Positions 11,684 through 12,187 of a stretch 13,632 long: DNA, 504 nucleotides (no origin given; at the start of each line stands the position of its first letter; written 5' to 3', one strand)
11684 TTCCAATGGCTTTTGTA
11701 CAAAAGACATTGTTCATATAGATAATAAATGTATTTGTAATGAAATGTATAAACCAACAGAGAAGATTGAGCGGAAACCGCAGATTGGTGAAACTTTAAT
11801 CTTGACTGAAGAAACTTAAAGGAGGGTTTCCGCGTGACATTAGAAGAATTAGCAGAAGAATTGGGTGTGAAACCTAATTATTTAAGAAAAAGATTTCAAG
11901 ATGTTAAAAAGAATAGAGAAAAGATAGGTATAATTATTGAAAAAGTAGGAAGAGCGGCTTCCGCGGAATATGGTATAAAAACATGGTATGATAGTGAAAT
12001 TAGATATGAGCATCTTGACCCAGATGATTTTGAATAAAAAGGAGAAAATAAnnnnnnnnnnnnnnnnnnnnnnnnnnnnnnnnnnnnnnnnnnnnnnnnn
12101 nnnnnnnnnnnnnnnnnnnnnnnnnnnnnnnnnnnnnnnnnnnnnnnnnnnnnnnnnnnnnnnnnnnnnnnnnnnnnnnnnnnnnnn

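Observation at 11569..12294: Divergent operon with acr-aca-like architecture: unannotated 57-aa Cys-rich ORF followed by two small HTH regulators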

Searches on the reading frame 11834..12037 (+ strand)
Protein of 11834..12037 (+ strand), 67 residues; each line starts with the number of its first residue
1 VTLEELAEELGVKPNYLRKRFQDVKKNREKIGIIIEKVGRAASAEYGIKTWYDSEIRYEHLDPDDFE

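Call 6: search_protein_families(library=pfam, proteins=[window:11834-12037:+], max_evalue=1)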
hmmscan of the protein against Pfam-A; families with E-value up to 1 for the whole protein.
window:11834-12037:+ (67 aa): 5 families
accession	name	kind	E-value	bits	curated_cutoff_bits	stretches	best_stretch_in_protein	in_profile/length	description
PF01381.28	HTH_3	-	0.00096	19.6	23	1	1-22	10-31/55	Helix-turn-helix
PF00165.29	HTH_AraC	-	0.029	14.9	26.6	1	1-22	9-30/42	Bacterial regulatory helix-turn-helix proteins, AraC family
PF04760.21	IF2_N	-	0.049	13.8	25.3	1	1-20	4-23/53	Translation initiation factor IF-2, N-terminal region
PF04967.18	HTH_10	-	0.12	12.6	23.1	1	2-24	25-47/53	HTH DNA binding domain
PF02082.26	Rrf2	-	0.17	12.5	30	1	1-27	24-50/132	Iron-dependent Transcriptional regulator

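Call 7: search_protein_families(library=phrogs, proteins=[window:11834-12037:+], max_evalue=1)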
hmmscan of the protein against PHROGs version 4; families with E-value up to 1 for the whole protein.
window:11834-12037:+ (67 aa): 7 families
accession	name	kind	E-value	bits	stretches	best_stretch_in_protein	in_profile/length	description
phrog_31631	-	unknown function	0.062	14.1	1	12-49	8-45/68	-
phrog_4779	-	transcription regulation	0.068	14.7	1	1-41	16-55/98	transcriptional regulator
phrog_8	-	transcription regulation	0.082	13.3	1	1-27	90-115/346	transcriptional regulator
phrog_2655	-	integration and excision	0.084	13.5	1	1-40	115-151/181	excisionase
phrog_18927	-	unknown function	0.094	14.1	1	18-60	16-59/76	-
phrog_4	-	transcription regulation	0.19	11.6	1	3-59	177-236/400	transcriptional repressor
phrog_12534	-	unknown function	0.25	12.9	1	4-40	47-91/97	-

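Call 51: search_protein_families(library=ncbifam, proteins=[window:11834-12034:+], max_evalue=1)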
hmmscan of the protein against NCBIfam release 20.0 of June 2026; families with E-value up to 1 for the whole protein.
window:11834-12034:+ (67 aa): 0 families

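Call 56: search_solved_structures(query=window:11834-12034:+, max_evalue=10, show_alignments=2)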
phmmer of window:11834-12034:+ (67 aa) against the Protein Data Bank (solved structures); distinct sequences matched with E-value up to 10: 7.
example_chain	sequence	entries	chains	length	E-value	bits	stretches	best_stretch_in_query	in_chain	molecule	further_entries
2zg6_A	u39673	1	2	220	0.079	16.6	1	10-66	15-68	Putative uncharacterized protein ST2620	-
8i7o_L2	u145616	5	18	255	0.084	16.5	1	8-42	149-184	Enkurin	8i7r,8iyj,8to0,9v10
9cpc_2I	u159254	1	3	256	0.21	15.3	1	8-41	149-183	Enkurin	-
7rro_h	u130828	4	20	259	0.22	15.2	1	9-41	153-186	Enkurin, TRPC channel interacting protein | Enkurin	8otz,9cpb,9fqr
6xyw_AQ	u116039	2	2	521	0.74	13.6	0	39-62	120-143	Pentatricopeptide repeat-containing protein PNM1, mitochondrial | mL104 (rPPR9)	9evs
9gyt_1v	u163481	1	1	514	0.87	13.3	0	8-41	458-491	mL104 (rPPR9)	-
7ung_h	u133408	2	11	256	0.91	13.3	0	9-36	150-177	Enkurin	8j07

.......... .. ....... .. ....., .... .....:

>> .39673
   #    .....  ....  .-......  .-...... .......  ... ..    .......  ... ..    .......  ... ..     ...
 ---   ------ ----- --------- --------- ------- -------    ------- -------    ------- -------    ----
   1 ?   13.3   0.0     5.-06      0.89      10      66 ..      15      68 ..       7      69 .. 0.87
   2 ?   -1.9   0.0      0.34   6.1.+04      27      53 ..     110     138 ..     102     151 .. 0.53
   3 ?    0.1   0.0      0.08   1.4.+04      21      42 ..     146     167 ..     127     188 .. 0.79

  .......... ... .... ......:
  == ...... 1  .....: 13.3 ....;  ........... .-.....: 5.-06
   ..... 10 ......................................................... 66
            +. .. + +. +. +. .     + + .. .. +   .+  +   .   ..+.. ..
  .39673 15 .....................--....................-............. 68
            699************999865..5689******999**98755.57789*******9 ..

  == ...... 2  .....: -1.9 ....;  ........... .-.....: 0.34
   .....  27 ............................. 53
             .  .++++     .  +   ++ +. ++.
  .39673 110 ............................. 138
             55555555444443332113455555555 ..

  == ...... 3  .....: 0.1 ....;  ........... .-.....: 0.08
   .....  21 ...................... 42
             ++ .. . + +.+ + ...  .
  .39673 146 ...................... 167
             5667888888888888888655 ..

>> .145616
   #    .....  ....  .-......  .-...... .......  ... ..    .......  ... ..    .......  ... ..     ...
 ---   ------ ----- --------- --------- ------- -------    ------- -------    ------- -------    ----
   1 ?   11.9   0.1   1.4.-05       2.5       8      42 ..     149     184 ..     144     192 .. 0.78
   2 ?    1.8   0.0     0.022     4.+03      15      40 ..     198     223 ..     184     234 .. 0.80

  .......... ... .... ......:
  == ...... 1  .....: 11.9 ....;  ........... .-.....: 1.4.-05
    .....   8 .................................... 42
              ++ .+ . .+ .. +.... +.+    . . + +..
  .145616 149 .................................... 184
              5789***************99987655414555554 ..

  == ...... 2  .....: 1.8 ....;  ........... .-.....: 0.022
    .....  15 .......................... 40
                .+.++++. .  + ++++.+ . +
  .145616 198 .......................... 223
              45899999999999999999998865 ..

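Call 93: search_solved_structures(query=A7, max_evalue=10, show_alignments=2)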
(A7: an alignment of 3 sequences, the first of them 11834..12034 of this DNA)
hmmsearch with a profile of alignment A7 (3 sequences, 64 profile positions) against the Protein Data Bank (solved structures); distinct sequences matched with E-value up to 10: 3.
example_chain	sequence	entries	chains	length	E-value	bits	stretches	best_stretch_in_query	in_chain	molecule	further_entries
3tqn_A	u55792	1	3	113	0.95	12.4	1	13-36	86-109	Transcriptional regulator, GntR family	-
1vzv_A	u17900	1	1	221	1.1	12.1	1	6-33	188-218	VARICELLA-ZOSTER VIRUS PROTEASE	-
5e4w_C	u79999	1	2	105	2.9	10.8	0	41-61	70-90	Signal recognition particle 43 kDa protein, chloroplastic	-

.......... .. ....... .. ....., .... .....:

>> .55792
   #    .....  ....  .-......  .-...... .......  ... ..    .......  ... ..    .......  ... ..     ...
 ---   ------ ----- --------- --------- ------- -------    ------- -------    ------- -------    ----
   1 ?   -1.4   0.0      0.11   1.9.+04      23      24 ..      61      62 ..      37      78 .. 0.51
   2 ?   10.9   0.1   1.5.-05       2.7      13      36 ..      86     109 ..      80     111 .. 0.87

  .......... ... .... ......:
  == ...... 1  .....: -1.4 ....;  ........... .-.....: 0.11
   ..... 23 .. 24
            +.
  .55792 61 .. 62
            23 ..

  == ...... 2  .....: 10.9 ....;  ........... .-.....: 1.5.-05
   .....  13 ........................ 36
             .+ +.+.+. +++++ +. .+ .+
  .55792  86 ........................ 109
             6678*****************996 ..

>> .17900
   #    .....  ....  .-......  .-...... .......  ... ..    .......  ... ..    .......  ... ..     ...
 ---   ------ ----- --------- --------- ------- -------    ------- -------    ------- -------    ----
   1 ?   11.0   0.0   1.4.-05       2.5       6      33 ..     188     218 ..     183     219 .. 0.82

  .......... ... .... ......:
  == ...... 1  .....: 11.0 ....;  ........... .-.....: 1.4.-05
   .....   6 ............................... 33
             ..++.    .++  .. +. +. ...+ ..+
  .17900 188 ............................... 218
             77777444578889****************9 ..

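Call 104: search_dna_similar(query=window:11834-12034:+, collection=phages, mode=protein, max_evalue=0.01, max_rows=15)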
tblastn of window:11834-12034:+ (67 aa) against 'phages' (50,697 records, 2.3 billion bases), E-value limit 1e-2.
Records with a match: 1; places in all: 1; records where one place covers at least 80% of the query: 0.
Best place of each record, by identity: <60% 1.
By first word of the organism name: Bacteriophage 1.
By host as written in the record: - 1.
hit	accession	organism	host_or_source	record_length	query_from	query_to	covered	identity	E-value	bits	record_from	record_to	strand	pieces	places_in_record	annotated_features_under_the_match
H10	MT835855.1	Bacteriophage sp.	human fecal samples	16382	1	46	69%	37.0%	9e-3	38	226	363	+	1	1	record has no annotation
